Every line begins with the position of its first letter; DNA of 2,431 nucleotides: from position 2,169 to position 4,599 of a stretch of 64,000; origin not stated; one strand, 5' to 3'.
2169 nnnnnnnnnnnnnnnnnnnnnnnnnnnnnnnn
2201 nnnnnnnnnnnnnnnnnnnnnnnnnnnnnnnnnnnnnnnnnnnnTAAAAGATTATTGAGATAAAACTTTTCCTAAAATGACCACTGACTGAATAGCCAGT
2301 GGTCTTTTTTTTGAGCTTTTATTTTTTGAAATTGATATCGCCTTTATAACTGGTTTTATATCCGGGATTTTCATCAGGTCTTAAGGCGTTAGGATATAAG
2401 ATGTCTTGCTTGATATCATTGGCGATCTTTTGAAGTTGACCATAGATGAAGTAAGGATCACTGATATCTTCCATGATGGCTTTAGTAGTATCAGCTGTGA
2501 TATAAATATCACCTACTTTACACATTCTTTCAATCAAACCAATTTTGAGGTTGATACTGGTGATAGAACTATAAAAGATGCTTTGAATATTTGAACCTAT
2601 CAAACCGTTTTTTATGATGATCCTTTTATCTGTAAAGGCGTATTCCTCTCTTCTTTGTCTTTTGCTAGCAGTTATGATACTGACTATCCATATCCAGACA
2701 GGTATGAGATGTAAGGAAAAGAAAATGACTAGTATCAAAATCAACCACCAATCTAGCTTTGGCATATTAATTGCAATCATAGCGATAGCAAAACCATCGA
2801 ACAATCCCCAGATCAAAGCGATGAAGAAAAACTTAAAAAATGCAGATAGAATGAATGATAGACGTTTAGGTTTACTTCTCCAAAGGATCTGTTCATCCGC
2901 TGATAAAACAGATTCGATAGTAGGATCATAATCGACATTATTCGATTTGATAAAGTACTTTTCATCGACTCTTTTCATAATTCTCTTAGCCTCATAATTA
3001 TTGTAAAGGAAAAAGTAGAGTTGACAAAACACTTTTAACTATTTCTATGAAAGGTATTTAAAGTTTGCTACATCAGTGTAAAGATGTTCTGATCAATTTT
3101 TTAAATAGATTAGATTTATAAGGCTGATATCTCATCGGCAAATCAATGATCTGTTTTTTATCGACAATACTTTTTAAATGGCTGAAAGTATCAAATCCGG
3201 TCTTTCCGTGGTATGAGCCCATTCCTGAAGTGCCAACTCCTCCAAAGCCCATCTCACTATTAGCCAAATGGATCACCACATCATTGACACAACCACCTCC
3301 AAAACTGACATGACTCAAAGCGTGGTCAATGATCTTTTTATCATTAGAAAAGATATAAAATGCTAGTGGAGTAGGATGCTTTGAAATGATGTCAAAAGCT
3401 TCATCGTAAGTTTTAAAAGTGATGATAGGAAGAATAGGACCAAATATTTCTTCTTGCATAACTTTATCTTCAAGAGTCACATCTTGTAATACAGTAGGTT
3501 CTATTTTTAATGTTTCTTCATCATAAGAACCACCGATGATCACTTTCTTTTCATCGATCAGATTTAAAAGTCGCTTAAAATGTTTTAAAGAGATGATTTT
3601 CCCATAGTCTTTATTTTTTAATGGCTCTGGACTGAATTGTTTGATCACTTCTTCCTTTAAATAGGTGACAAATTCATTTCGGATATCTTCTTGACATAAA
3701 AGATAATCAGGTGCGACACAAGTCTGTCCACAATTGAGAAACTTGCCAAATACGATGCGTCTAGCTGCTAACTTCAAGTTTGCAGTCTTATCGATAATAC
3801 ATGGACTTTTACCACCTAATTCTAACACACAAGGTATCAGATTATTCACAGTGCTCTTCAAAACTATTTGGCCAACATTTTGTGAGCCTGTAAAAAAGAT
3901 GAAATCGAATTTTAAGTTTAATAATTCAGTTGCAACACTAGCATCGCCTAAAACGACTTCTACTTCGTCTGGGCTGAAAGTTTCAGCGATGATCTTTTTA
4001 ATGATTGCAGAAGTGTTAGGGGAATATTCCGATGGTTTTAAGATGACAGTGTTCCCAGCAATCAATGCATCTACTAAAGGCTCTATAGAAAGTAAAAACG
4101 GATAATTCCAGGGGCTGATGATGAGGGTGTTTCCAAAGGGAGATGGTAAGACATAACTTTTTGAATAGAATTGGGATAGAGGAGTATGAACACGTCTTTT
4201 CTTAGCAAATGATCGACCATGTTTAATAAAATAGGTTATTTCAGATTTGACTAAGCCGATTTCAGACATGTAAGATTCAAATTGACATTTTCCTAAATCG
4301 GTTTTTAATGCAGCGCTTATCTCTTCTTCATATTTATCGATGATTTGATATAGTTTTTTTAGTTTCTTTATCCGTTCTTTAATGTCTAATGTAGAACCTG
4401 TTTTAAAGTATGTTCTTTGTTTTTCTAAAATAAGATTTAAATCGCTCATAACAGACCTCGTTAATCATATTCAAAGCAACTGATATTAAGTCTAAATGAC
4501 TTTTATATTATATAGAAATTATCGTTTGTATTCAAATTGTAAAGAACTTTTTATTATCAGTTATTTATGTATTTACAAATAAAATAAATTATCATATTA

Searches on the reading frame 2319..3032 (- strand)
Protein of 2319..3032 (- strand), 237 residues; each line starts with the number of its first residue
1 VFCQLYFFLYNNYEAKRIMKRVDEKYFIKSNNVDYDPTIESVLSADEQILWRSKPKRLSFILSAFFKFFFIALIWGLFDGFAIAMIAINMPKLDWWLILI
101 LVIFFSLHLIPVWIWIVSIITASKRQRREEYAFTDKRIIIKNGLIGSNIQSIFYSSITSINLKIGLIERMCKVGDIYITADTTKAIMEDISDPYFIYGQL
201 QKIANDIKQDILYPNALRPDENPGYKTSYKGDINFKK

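Call 7: search_protein_families(library=pfam, proteins=[window:2319-3032:-], max_evalue=0.01)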
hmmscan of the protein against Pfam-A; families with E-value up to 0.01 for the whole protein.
window:2319-3032:- (237 aa): 2 families
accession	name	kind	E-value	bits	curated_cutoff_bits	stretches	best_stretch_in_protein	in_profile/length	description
PF03703.20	bPH_2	-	8.8e-09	35.9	22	1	130-180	5-55/78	Bacterial PH domain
PF14470.12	bPH_3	-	0.00047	21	23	1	128-168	22-64/95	Bacterial PH domain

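Call 8: search_protein_families(library=ncbifam, proteins=[window:2319-3032:-], max_evalue=0.01)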
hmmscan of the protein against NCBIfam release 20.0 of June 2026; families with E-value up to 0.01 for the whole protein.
window:2319-3032:- (237 aa): 1 family
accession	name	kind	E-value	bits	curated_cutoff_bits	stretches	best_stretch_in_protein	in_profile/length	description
NF040894.1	puhB_PGC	equivalog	8.3e-07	29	110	1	38-164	11-132/176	photosynthetic complex putative assembly protein PuhB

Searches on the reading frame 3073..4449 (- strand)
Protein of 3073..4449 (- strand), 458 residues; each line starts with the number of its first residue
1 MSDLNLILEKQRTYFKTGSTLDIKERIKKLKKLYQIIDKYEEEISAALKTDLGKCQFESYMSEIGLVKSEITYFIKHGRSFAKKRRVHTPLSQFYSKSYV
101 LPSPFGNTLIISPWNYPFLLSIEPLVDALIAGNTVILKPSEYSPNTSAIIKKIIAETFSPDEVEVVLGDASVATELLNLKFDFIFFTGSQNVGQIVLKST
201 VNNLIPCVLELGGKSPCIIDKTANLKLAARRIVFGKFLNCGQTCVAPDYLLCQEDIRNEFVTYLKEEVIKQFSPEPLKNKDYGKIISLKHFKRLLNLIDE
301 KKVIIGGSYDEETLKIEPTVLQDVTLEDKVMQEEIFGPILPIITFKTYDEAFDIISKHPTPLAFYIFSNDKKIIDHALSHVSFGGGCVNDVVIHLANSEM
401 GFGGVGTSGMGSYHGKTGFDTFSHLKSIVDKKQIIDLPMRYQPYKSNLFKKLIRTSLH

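Call 7: search_protein_families(library=pfam, proteins=[window:3073-4449:-], max_evalue=0.01)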
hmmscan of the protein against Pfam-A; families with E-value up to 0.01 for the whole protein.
window:3073-4449:- (458 aa): 2 families
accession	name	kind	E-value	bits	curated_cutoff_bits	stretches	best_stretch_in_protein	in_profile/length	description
PF00171.27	Aldedh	-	4.6e-89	299.5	23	1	4-428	31-461/461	Aldehyde dehydrogenase family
PF05893.19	LuxC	-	0.00041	19.8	21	1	39-303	28-298/401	Acyl-CoA reductase (LuxC)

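Call 8: search_protein_families(library=ncbifam, proteins=[window:3073-4449:-], max_evalue=0.01)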
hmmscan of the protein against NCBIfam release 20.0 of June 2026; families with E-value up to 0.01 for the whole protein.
window:3073-4449:- (458 aa): 46 families (the best 25 are shown)
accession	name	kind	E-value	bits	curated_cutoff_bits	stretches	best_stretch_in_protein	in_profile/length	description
NF045701.1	BenzalDHMdlD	equivalog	2.5e-122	408.6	550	1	4-429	9-433/436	NAD(P)-dependent benzaldehyde dehydrogenase MdlD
NF006916.0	PRK09407.1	equivalog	1.4e-67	228.5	521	1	12-435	66-497/526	succinic semialdehyde dehydrogenase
NF010000.0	PRK13473.1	subfamily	1e-59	202.5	615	1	12-429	49-471/475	aminobutyraldehyde dehydrogenase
TIGR01780.1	SSADH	subfamily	1.8e-58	198.5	646.35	1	12-426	29-448/448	succinate-semialdehyde dehydrogenase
TIGR01804.1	BADH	equivalog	9.1e-56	189.3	668.6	1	15-426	48-467/467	betaine-aldehyde dehydrogenase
TIGR02299.1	HpaE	equivalog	5e-55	187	638.35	1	11-429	47-475/488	5-carboxymethyl-2-hydroxymuconate semialdehyde dehydrogenase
NF002852.0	PRK03137.1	subfamily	3.2e-54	184.6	648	1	9-419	80-500/514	L-glutamate gamma-semialdehyde dehydrogenase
NF040648.1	lactal_redase_Meth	equivalog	9.6e-53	179.8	650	1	20-429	51-461/463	lactaldehyde dehydrogenase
NF007497.0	PRK10090.1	equivalog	2.3e-52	178.3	500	1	21-423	63-470/480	aldehyde dehydrogenase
NF040792.1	glyc_ald_dh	equivalog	9.6e-52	176.5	760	1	7-416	43-462/488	D-glyceraldehyde dehydrogenase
NF052305.1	DioxValDhHalo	equivalog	4.6e-51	174.2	750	1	24-429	65-480/483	2,5-dioxovalerate dehydrogenase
NF009725.0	PRK13252.1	equivalog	5.1e-48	163.7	593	1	14-429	56-478/488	betaine-aldehyde dehydrogenase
TIGR01237.1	D1pyr5carbox2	equivalog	1.5e-46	159.3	659.65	1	9-417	76-495/511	L-glutamate gamma-semialdehyde dehydrogenase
NF045736.1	PaDhStyDRhodo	equivalog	7.7e-46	156.6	800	1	24-421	63-468/479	phenylacetaldehyde dehydrogenase StyD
TIGR03216.1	OH_muco_semi_DH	equivalog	3.6e-45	154.5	693.25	1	21-429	56-478/481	2-hydroxymuconic semialdehyde dehydrogenase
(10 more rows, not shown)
